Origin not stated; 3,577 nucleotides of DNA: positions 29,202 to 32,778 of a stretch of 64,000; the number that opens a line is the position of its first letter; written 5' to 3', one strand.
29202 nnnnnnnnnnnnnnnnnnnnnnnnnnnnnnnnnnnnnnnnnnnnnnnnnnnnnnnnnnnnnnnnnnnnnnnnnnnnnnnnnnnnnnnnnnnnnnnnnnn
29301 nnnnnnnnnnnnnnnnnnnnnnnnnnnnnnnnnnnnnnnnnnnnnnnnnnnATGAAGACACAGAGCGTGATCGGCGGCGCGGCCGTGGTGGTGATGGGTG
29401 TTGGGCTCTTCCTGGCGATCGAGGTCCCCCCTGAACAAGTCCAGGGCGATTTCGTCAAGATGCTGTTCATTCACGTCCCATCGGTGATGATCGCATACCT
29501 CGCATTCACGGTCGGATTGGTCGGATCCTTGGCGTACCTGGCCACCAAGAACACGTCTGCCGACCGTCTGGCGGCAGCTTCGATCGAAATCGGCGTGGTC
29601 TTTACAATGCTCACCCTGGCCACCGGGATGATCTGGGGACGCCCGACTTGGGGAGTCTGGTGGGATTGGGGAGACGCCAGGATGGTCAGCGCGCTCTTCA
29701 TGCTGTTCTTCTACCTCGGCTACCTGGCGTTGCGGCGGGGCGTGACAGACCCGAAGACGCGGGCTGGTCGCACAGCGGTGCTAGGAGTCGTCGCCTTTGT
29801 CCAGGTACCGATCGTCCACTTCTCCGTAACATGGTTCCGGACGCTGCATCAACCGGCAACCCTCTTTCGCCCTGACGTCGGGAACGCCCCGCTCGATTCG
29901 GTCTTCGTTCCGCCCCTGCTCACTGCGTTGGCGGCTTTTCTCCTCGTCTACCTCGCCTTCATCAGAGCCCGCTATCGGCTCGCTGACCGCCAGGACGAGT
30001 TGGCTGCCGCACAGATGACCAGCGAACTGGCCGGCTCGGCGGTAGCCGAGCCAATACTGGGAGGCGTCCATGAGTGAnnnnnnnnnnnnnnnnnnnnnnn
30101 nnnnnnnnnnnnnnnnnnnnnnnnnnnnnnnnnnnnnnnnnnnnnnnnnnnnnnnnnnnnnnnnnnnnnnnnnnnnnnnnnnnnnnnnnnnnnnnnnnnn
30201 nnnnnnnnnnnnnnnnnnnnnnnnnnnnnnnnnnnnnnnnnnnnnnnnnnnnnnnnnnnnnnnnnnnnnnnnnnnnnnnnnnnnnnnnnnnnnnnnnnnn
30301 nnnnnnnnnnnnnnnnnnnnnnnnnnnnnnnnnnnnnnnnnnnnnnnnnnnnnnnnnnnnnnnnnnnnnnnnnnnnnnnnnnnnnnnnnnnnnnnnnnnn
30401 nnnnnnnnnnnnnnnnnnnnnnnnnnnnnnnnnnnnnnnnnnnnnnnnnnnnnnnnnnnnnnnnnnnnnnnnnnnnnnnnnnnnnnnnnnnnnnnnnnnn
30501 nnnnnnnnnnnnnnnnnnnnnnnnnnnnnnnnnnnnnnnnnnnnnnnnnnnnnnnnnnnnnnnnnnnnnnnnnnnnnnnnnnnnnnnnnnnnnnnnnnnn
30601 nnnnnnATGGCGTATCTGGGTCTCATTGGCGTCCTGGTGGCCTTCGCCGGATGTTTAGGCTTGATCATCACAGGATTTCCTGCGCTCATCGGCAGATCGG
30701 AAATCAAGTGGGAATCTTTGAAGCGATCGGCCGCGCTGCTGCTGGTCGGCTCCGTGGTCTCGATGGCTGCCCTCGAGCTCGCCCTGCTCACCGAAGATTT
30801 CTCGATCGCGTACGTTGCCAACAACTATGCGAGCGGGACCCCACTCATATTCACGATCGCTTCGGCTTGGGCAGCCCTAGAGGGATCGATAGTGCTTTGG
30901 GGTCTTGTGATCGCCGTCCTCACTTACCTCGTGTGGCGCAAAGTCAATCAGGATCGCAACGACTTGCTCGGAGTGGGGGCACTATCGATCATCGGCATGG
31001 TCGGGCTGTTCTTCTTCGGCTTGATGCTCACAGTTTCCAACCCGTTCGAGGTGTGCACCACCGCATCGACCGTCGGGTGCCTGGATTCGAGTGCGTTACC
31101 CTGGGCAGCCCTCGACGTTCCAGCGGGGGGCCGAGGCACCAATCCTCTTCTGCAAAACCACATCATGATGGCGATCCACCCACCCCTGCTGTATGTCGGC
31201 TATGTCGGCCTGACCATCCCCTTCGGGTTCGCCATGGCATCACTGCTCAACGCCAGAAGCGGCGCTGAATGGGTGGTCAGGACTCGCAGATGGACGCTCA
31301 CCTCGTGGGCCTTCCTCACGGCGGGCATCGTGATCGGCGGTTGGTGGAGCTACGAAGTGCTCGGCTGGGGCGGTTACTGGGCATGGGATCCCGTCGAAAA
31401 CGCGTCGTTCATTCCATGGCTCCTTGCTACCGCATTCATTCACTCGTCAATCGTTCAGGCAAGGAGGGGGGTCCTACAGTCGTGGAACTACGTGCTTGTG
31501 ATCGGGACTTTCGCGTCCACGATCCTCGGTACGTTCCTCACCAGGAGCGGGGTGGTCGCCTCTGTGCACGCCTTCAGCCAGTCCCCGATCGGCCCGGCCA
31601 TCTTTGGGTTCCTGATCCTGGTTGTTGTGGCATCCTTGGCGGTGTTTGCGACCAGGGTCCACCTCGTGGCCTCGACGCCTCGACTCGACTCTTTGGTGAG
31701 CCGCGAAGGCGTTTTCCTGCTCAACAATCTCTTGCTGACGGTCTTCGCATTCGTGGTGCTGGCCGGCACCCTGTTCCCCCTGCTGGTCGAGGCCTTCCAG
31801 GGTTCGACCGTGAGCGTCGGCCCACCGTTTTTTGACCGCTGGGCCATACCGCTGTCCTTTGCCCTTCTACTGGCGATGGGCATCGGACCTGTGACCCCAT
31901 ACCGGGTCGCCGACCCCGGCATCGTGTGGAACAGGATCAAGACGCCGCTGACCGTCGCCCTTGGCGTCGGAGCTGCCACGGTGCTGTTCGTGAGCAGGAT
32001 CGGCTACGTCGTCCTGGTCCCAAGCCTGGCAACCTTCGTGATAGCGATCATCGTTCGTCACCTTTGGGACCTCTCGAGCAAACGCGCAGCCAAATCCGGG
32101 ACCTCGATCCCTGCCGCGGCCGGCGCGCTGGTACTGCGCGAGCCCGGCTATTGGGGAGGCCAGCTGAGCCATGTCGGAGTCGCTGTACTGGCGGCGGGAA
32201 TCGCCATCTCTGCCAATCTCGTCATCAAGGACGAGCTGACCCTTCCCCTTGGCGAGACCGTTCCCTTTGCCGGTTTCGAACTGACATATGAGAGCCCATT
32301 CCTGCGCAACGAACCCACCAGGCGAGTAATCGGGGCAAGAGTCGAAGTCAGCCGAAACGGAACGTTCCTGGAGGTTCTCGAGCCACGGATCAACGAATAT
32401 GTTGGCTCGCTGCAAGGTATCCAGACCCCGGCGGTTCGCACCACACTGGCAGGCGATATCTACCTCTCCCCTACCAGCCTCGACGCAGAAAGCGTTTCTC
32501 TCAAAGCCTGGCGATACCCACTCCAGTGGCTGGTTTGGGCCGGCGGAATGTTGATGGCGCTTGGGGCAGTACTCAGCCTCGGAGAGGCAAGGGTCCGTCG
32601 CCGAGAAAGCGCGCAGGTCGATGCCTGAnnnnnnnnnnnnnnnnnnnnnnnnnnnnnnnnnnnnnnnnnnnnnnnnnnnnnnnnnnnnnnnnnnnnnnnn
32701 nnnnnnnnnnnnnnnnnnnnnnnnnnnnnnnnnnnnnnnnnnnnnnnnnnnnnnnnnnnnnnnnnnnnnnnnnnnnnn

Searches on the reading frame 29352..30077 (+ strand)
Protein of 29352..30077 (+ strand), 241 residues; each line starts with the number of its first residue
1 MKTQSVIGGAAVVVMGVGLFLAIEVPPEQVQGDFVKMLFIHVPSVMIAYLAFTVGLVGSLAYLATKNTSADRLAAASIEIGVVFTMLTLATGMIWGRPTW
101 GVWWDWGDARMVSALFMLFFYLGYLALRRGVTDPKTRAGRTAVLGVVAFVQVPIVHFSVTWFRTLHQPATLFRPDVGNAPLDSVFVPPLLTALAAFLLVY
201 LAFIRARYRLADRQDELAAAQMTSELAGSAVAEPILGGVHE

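Call 8: search_protein_families(library=pfam, proteins=[window:29352-30077:+], max_evalue=0.01)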
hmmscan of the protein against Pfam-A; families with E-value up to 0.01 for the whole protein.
window:29352-30077:+ (241 aa): 2 families
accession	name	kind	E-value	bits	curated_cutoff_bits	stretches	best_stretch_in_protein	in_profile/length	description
PF01578.25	Cytochrom_C_asm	-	8.7e-30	104.4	29.9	1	16-166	47-212/212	Cytochrome C assembly protein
PF07284.16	BCHF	-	0.0017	18.9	25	1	47-114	24-94/139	2-vinyl bacteriochlorophyllide hydratase (BCHF)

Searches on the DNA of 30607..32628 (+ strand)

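Call 37: search_rna_families(sources=[L174, L175, L163, L165, L168, L171, L011], threshold=gathering)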
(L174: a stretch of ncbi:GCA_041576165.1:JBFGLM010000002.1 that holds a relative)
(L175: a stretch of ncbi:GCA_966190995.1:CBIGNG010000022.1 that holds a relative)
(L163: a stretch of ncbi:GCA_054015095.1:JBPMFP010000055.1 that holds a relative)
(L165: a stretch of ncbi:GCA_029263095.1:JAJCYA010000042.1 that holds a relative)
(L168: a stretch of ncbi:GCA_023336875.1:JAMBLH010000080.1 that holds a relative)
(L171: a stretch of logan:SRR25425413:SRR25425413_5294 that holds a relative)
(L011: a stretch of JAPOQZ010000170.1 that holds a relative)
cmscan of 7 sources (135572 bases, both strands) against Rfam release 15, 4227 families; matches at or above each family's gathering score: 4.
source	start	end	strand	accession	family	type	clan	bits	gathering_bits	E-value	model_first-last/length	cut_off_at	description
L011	17422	17779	-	RF00010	RNaseP_bact_a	Gene; ribozyme;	CL00002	281.1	100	1.9e-90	1-367/367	no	Bacterial RNase P class A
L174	17728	18107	+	RF00010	RNaseP_bact_a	Gene; ribozyme;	CL00002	248.8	100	1.7e-79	1-367/367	no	Bacterial RNase P class A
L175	18594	18992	+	RF00010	RNaseP_bact_a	Gene; ribozyme;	CL00002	224.9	100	2.1e-71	1-367/367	no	Bacterial RNase P class A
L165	3901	4007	-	RF00059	TPP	Cis-reg; riboswitch;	-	55.9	54.3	6.3e-08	1-105/105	no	TPP riboswitch aptamer (THI element)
